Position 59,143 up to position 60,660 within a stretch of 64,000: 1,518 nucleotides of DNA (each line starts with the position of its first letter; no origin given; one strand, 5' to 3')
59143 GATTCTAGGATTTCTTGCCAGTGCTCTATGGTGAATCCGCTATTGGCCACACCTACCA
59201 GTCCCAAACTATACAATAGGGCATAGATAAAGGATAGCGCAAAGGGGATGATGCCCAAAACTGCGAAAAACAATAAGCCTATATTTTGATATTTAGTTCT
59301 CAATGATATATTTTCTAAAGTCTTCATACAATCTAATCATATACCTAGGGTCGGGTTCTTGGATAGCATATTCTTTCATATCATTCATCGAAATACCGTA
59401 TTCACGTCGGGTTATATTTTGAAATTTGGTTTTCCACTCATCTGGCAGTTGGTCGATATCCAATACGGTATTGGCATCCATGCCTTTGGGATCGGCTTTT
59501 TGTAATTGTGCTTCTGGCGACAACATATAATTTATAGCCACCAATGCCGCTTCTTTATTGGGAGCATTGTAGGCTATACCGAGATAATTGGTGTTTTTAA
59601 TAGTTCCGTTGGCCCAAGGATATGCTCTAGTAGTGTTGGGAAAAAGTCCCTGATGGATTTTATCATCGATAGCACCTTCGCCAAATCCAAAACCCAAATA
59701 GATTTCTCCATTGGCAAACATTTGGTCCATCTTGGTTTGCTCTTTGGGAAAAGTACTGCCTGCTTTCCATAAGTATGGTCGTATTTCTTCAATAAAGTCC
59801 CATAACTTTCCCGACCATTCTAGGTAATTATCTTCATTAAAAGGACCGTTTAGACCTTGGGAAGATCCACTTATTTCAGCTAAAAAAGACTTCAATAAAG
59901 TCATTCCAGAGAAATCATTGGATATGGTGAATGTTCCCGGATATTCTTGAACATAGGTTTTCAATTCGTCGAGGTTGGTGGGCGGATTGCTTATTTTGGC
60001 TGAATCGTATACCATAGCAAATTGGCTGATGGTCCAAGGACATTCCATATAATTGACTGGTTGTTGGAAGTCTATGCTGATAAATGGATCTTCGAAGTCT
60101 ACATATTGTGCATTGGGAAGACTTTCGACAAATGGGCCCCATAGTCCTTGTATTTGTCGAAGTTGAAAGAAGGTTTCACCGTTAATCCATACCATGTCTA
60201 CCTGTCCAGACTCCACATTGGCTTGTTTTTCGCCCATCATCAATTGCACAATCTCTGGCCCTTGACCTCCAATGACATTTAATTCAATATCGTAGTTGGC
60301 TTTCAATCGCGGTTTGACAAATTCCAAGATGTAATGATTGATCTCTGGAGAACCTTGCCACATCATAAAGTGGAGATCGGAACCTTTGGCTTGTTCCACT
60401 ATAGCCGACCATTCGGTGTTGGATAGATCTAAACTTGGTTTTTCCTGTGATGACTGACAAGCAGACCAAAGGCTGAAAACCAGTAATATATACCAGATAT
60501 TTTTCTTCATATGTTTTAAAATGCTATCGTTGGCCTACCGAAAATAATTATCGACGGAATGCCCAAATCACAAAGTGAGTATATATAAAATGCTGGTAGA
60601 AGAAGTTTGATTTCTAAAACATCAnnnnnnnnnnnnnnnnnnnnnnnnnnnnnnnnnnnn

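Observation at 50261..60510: Non-glycan PUL-like operon: SusC/SusD coupled to an MtnK-like kinase, a nucleoside hydrolase and a full ABC importer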

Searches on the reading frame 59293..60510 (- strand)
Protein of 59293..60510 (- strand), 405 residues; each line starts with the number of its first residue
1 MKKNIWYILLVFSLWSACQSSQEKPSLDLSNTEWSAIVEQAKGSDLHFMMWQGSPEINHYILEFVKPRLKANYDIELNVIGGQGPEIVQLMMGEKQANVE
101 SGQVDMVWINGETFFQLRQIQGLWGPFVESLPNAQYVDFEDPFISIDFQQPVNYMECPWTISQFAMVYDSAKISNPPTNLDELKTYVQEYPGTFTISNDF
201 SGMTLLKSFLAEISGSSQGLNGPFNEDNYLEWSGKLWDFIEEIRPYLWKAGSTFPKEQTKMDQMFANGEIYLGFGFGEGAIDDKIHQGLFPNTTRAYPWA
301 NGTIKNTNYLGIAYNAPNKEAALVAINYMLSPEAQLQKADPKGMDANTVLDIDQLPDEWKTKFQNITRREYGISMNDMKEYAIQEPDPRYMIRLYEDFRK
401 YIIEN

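Call 3: search_protein_families(library=pfam, proteins=[window:59293-60510:-], max_evalue=0.01)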
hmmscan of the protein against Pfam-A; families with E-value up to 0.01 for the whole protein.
window:59293-60510:- (405 aa): 2 families
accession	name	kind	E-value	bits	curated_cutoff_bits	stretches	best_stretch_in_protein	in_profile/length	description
PF13416.11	SBP_bac_8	-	1.5e-19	71.3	27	1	70-343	8-257/279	Bacterial extracellular solute-binding protein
PF01547.30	SBP_bac_1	-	5.4e-12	46.7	26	1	63-335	12-306/307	Bacterial extracellular solute-binding protein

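Call 4: search_protein_families(library=ncbifam, proteins=[window:59293-60510:-], max_evalue=0.01)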
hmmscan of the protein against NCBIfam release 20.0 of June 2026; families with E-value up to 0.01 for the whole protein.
window:59293-60510:- (405 aa): 2 families
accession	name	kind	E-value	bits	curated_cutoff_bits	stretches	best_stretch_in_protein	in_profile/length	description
NF008633.1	PRK11622.1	subfamily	4.5e-109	364.9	203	1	9-398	7-392/397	ABC transporter substrate-binding protein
TIGR01254.1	sfuA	subfamily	0.0047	16.2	93.4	0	162-186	106-130/306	thiamine ABC transporter substrate-binding protein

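Call 8: search_solved_structures(query=window:59293-60510:-, max_evalue=0.01)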
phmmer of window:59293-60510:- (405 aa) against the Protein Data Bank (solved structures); distinct sequences matched with E-value up to 0.01: 2.
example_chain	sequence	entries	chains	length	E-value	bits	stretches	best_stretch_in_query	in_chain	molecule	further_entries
4edp_A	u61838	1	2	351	0.0068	18.4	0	253-345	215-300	ABC transporter, substrate-binding protein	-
6g7n_A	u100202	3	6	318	0.0074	18.3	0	290-336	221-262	Extracellular solute-binding protein, family 1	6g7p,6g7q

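Call 54: search_solved_structures(query=A4, max_evalue=1)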
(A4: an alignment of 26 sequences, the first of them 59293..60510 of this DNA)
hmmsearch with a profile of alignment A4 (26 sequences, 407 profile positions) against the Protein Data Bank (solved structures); distinct sequences matched with E-value up to 1: 16.
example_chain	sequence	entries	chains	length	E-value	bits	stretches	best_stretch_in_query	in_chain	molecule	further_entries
4edp_A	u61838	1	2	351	0.00047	22.2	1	260-361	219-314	ABC transporter, substrate-binding protein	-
6hly_A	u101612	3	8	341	0.0089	18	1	260-344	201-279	Agropine permease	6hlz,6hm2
6g7n_A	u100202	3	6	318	0.018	17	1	304-338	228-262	Extracellular solute-binding protein, family 1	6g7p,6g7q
1poy_1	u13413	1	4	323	0.025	16.5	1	302-338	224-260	SPERMIDINE/PUTRESCINE-BINDING PROTEIN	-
1pot_A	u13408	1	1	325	0.025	16.5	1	302-338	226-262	SPERMIDINE/PUTRESCINE-BINDING PROTEIN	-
8y5h_E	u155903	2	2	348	0.028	16.4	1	302-338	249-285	Spermidine/putrescine-binding periplasmic protein | Putrescine-binding periplasmic protein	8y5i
6dtu_A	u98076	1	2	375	0.056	15.4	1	155-196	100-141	maltose-binding protein MalE1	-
2gha_A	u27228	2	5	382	0.058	15.3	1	155-196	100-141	maltose ABC transporter, periplasmic maltose-binding protein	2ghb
8ylu_C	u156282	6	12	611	0.089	14.7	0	337-375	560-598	DNA topoisomerase (ATP-hydrolyzing)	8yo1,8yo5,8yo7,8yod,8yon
8yo3_C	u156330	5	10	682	0.091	14.7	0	337-375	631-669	phage T4 topoisomerase II gp39-gp60 subunit | DNA topoisomerase large subunit,DNA topoisomerase small subunit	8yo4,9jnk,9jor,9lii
3ttk_A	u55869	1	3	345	0.12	14.3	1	267-339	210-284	Polyamine transport protein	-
3ttm_A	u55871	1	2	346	0.12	14.3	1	267-339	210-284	Polyamine transport protein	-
2qry_A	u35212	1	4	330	0.21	13.5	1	159-186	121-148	Thiamine-binding periplasmic protein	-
1elj_A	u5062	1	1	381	0.35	12.7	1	149-192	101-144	MALTODEXTRIN-BINDING PROTEIN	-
8esq_H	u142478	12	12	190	0.83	11.5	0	35-65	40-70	60S ribosomal protein L9-A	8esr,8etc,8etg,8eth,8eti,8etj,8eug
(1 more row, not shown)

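Call 83: find_homologous_proteins(query=window:59293-60510:-, max_evalue=1e-10)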
Query window:59293-60510:- (405 aa): 1076 proteins with E <= 1e-10 among 3024 candidates; the best 120 are listed.
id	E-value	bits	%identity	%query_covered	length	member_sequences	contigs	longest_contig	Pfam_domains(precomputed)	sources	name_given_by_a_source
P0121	3.6e-279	943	100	100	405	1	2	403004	PF13416.12,PF01547.31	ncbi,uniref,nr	ncbi:ABC transporter substrate-binding protein [Membranihabitans marinus]|uniref:ABC transporter sub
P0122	2.8e-254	861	90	100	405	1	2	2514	PF13416.12,PF01547.31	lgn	-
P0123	6.6e-183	626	67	98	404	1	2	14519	PF13416.12,PF01547.31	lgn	-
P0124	1.8e-182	625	66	100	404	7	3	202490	PF13416.12,PF01547.31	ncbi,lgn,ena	-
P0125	1.2e-181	622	65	98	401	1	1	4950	PF13416.12,PF01547.31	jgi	-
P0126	3.1e-181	621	66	100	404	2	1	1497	PF13416.12,PF01547.31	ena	-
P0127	2.1e-178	611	64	98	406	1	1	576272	PF13416.12,PF01547.31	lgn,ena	-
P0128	4.6e-178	610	63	98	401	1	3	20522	PF13416.12,PF01547.31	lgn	-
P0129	4.3e-177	607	63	98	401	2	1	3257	PF13416.12,PF01547.31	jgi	jgi:putative spermidine/putrescine transport system substrate-binding protein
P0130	3.3e-176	604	64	98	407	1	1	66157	PF13416.12,PF01547.31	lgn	-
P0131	1.0e-174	599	63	98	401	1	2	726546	PF13416.12,PF01547.31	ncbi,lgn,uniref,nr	ncbi:ABC transporter substrate-binding protein [Portibacter lacus]|uniref:ABC transporter substrate-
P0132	1.2e-174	599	64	98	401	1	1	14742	PF13416.12,PF01547.31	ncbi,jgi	-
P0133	4.3e-174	597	63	98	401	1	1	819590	PF13416.12,PF01547.31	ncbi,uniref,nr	ncbi:ABC transporter substrate-binding protein [Portibacter marinus]|uniref:ABC transporter substrat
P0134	1.4e-173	596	61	100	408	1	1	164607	PF13416.12,PF01547.31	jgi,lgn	jgi:putative spermidine/putrescine transport system substrate-binding protein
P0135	6.3e-173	593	63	100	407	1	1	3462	PF13416.12,PF01547.31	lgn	-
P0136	8.7e-173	593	63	96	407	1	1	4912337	PF13416.12,PF01547.31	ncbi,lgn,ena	-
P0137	2.2e-172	592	62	99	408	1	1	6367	PF13416.12,PF01547.31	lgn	-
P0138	4.0e-172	591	61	98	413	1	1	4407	PF13416.12,PF01547.31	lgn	-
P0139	6.4e-171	587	62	99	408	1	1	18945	PF01547.31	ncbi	-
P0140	9.4e-171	586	62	98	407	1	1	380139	PF13416.12,PF01547.31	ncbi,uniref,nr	ncbi:ABC transporter substrate-binding protein [Marivirga lumbricoides]|uniref:ABC transporter subst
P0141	1.1e-170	586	62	98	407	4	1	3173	PF13416.12,PF01547.31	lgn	-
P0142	1.4e-170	586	61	98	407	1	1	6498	PF13416.12,PF01547.31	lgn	-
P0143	1.8e-170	585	61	100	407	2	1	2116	PF13416.12,PF01547.31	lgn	-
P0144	3.9e-170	584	61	99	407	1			PF13416.12,PF01547.31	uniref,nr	uniref:ABC transporter substrate-binding protein n=1 Tax=Roseihalotalea indica TaxID=2867963 RepID=A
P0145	1.7e-169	582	61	98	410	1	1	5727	PF13416.12,PF01547.31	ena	-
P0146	2.8e-169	581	61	98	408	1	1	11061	PF13416.12,PF01547.31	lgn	-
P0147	3.0e-169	581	62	98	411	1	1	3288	PF13416.12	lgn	-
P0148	7.3e-169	580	61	98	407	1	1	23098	PF13416.12,PF01547.31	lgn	-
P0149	8.0e-169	580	59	98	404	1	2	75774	PF13416.12,PF01547.31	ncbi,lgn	-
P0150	8.4e-169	580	60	98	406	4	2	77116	PF13416.12,PF01547.31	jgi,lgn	-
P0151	1.4e-168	579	63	93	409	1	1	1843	PF13416.12,PF01547.31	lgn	-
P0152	1.7e-168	579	59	100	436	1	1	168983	PF13416.12,PF01547.31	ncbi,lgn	-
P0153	2.1e-168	578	61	100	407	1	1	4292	PF13416.12,PF01547.31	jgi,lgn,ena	-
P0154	2.6e-168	578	61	99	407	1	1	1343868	PF13416.12,PF01547.31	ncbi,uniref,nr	ncbi:ABC transporter substrate-binding protein [Marivirga sp. S37H4]|uniref:ABC transporter substrat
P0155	3.8e-168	578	61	96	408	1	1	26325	PF13416.12,PF13343.12,PF01547.31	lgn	-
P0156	5.2e-168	577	60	100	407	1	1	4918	PF13416.12,PF01547.31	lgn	-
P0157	1.3e-167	576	61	96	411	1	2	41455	PF13416.12,PF01547.31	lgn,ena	-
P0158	1.5e-167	576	61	96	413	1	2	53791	PF13416.12,PF01547.31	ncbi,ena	-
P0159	1.9e-167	575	62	98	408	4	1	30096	PF13416.12,PF01547.31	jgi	-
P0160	2.8e-167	575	62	96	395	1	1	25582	PF13416.12,PF01547.31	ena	-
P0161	3.2e-167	575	60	100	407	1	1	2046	PF13416.12,PF01547.31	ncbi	-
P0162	5.4e-167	574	62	98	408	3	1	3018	PF13416.12,PF01547.31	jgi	jgi:putative spermidine/putrescine transport system substrate-binding protein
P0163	6.7e-167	574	60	100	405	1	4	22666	PF13416.12,PF01547.31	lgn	-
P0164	1.3e-166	573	61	99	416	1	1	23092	PF13416.12,PF01547.31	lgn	-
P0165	1.9e-166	572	61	96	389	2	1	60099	PF13416.12,PF01547.31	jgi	jgi:putative spermidine/putrescine transport system substrate-binding protein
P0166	2.2e-166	572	59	100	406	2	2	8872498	PF13416.12,PF01547.31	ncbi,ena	-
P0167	3.0e-166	571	60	99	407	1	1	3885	PF13416.12,PF01547.31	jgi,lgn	-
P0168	3.3e-166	571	60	99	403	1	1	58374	PF13416.12,PF01547.31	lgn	-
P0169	4.1e-166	571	59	100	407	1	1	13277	PF13416.12,PF01547.31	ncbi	-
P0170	4.5e-166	571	59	100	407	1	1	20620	PF13416.12,PF01547.31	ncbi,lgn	-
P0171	5.4e-166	571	60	99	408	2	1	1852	PF01547.31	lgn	-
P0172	6.6e-166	570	62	98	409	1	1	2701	PF13416.12,PF01547.31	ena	-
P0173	6.7e-166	570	60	96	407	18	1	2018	PF13416.12,PF01547.31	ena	-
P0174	9.5e-166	570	67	88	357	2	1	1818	PF13416.12,PF01547.31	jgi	-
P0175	9.5e-166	570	59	100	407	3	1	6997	PF13416.12,PF01547.31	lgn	-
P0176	1.3e-165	569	59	98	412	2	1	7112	PF13416.12,PF01547.31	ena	-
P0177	1.9e-165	569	63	96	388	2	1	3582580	PF13416.12,PF01547.31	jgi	jgi:putative spermidine/putrescine transport system substrate-binding protein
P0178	2.0e-165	569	61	96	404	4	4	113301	PF13416.12,PF01547.31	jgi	jgi:putative spermidine/putrescine transport system substrate-binding protein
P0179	2.3e-165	568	59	99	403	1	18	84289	PF13416.12,PF01547.31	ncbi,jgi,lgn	ncbi:MAG: putative spermidine/putrescine transport system substrate-binding protein [Marivirga sp.]|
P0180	4.0e-165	568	60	100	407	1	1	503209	PF13416.12,PF01547.31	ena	-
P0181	4.3e-165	568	58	98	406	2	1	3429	PF13416.12,PF01547.31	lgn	-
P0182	4.3e-165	568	60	98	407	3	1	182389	PF13416.12,PF01547.31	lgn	-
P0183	4.5e-165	567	59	99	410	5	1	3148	PF13416.12,PF01547.31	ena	-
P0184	4.5e-165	567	59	99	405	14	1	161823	PF13416.12,PF01547.31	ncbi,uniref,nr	ncbi:ABC transporter substrate-binding protein [Algoriphagus lacus]|uniref:ABC transporter substrate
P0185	5.9e-165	567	59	100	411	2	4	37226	PF13416.12,PF01547.31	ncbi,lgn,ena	-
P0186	7.8e-165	567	62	97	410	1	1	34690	PF13416.12,PF01547.31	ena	-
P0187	1.3e-164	566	60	99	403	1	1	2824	PF13416.12,PF01547.31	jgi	jgi:putative spermidine/putrescine transport system substrate-binding protein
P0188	1.3e-164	566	61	98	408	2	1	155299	PF13416.12,PF01547.31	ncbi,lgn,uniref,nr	ncbi:ABC transporter substrate-binding protein [Christiangramia sp.]|uniref:ABC transporter substrat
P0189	1.4e-164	566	59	99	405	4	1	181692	PF13416.12,PF01547.31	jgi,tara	tara:strand:- start:688 stop:1905 length:1218 start_codon:yes stop_codon:yes gene_type:complete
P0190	1.7e-164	566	58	100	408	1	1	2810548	PF13416.12,PF01547.31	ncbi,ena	-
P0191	2.9e-164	565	60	97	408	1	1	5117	PF13416.12,PF01547.31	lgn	-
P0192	3.0e-164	565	59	98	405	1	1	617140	PF13416.12,PF01547.31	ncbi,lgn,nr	ncbi:MAG: ABC transporter substrate-binding protein [Algoriphagus sp.]|nr:ABC transporter substrate-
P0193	5.5e-164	564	60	100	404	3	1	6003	PF13416.12,PF01547.31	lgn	-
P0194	7.0e-164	564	60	96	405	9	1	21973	PF13416.12,PF01547.31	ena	-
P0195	1.5e-163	562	60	98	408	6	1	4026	PF13416.12,PF01547.31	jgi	-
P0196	1.6e-163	562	59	100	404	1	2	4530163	PF13416.12,PF01547.31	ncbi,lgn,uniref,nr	ncbi:ABC transporter substrate-binding protein [Marivirga tractuosa]|uniref:Extracellular solute-bin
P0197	2.2e-163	562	58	99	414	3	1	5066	PF13416.12,PF01547.31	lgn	-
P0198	2.5e-163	562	57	99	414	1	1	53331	PF13416.12,PF01547.31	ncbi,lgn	-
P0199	2.7e-163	562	59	100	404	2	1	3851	PF13416.12,PF01547.31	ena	-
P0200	3.9e-163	561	58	98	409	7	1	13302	PF13416.12,PF01547.31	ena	-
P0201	4.2e-163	561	58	99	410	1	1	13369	PF13416.12,PF01547.31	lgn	-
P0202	6.0e-163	560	59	98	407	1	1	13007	PF13416.12,PF01547.31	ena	-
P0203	6.7e-163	560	59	100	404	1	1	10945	PF13416.12,PF01547.31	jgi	jgi:putative spermidine/putrescine transport system substrate-binding protein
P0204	7.5e-163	560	64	92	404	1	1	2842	PF13416.12,PF01547.31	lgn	-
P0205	7.8e-163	560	61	96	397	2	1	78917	PF13416.12,PF01547.31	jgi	-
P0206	1.8e-162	559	63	92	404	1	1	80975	PF13416.12,PF01547.31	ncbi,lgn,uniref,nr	ncbi:ABC transporter substrate-binding protein [Marivirga sp.]|uniref:ABC transporter substrate-bind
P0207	1.9e-162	559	60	97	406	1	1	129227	PF13416.12,PF01547.31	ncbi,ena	-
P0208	2.6e-162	558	59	97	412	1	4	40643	PF13416.12,PF01547.31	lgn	-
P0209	5.8e-162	557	58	100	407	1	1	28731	PF13416.12,PF01547.31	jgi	jgi:putative spermidine/putrescine transport system substrate-binding protein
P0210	6.0e-162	557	60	98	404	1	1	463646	PF13416.12,PF01547.31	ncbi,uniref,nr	ncbi:putative spermidine/putrescine transport system substrate-binding protein [Marivirga sericea]|u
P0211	6.1e-162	557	61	96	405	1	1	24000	PF13416.12,PF01547.31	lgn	-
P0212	6.1e-162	557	58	100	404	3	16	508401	PF13416.12,PF01547.31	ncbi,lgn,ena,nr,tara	ncbi:MAG: ABC transporter substrate-binding protein [Cytophagaceae bacterium]|nr:ABC transporter sub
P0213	7.6e-162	557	60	95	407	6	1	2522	PF13416.12,PF01547.31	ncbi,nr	ncbi:MAG TPA: ABC transporter substrate-binding protein [Pricia sp.]|nr:ABC transporter substrate-bi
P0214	8.0e-162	557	58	95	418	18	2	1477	PF13416.12,PF01547.31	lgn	-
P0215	9.4e-162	557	58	98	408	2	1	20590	PF13416.12,PF01547.31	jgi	-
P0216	1.6e-161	556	57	100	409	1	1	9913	PF13416.12,PF01547.31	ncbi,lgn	-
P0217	1.9e-161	556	56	100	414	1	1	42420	PF13416.12,PF01547.31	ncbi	-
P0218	2.0e-161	555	57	100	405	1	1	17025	PF13416.12,PF01547.31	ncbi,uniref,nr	ncbi:ABC transporter substrate-binding protein [Algoriphagus litoralis]|uniref:ABC transporter subst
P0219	2.0e-161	555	60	98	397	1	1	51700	PF13416.12,PF01547.31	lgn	-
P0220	2.1e-161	555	58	99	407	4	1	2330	PF13416.12,PF01547.31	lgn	-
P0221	2.5e-161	555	60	99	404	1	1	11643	PF13416.12,PF01547.31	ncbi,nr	ncbi:MAG TPA: ABC transporter substrate-binding protein [Pricia sp.]|nr:ABC transporter substrate-bi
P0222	3.0e-161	555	57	99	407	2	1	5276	PF13416.12,PF01547.31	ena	-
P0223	3.1e-161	555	59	98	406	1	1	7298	PF13416.12,PF01547.31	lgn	-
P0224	3.2e-161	555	60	96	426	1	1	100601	PF13416.12,PF01547.31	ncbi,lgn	-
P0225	4.3e-161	554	57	99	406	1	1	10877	PF13416.12,PF01547.31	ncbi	-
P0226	5.6e-161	554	61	98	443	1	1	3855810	PF13416.12,PF01547.31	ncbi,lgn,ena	-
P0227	6.2e-161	554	58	99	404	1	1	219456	PF13416.12,PF01547.31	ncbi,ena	-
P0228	6.7e-161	554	59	96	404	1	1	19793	PF13416.12,PF01547.31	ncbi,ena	-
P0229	7.2e-161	554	59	99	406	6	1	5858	PF13416.12,PF01547.31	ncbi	-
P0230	7.4e-161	554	59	99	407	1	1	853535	PF13416.12,PF01547.31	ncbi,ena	-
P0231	7.4e-161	554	57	98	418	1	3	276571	PF13416.12,PF01547.31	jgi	jgi:putative spermidine/putrescine transport system substrate-binding protein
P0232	8.1e-161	553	58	96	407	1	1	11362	PF13416.12,PF01547.31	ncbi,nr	ncbi:MAG: ABC transporter substrate-binding protein [Leeuwenhoekiella sp.]|nr:ABC transporter substr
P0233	8.6e-161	553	60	96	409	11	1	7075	PF13416.12,PF01547.31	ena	-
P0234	9.3e-161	553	59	98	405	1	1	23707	PF13416.12,PF01547.31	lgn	-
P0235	1.1e-160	553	59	98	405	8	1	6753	PF13416.12,PF01547.31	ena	-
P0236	2.0e-160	552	59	96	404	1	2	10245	PF13416.12,PF01547.31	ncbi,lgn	-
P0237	2.1e-160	552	60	100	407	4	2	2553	PF13416.12,PF01547.31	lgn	-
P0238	4.1e-160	551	58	98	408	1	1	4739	PF13416.12,PF01547.31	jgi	jgi:putative spermidine/putrescine transport system substrate-binding protein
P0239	5.3e-160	551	59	96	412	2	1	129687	PF13416.12,PF01547.31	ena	-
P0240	6.5e-160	550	58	99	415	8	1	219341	PF13416.12,PF01547.31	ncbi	-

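Call 89: predict_structure(alignment_id=A6)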
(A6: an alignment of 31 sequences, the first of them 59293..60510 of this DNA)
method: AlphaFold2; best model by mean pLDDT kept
length: 405 residues; sequences in the alignment: 31
mean_pLDDT: 86.4   pTM: 0.83
mean pLDDT of the five models: 86.4, 82.6, 81.7, 80.4, 73.9
residues with pLDDT >= 90: 205; 70-90: 164; 50-70: 26; < 50: 10
segments of 3 or more residues with pLDDT < 50: 19-26
pLDDT, mean of each block of 10 residues (from residue 1): 70 59 53 92 96 82 97 97 86 93 91 81 83 89 65 69 85 92 97 93 91 87 91 96 96 89 93 74 85 90 82 93 96 94 85 96 90 83 85 90 83
secondary structure, 60 per line:
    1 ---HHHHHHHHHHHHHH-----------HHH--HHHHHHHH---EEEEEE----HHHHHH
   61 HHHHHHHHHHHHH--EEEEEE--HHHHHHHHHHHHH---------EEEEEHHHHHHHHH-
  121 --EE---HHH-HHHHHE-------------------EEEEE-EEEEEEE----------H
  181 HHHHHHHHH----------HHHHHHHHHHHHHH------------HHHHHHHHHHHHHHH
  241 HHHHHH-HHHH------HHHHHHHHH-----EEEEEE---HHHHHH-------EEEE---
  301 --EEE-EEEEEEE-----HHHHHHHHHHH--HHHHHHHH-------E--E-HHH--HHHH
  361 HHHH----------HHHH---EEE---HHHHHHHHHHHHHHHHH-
elements in order: H4-17 H34-41 E45-50 H55-73 E76-81 H84-96 E106-110 H111-119 H132-136 E157-161 E163-169 H180-189 H200-213 H226-246 H248-251 H258-266 E272-277 H281-286 E294-297 E303-305 E307-313 H319-329 H332-339 H357-364 H375-378 E382-384 H388-404
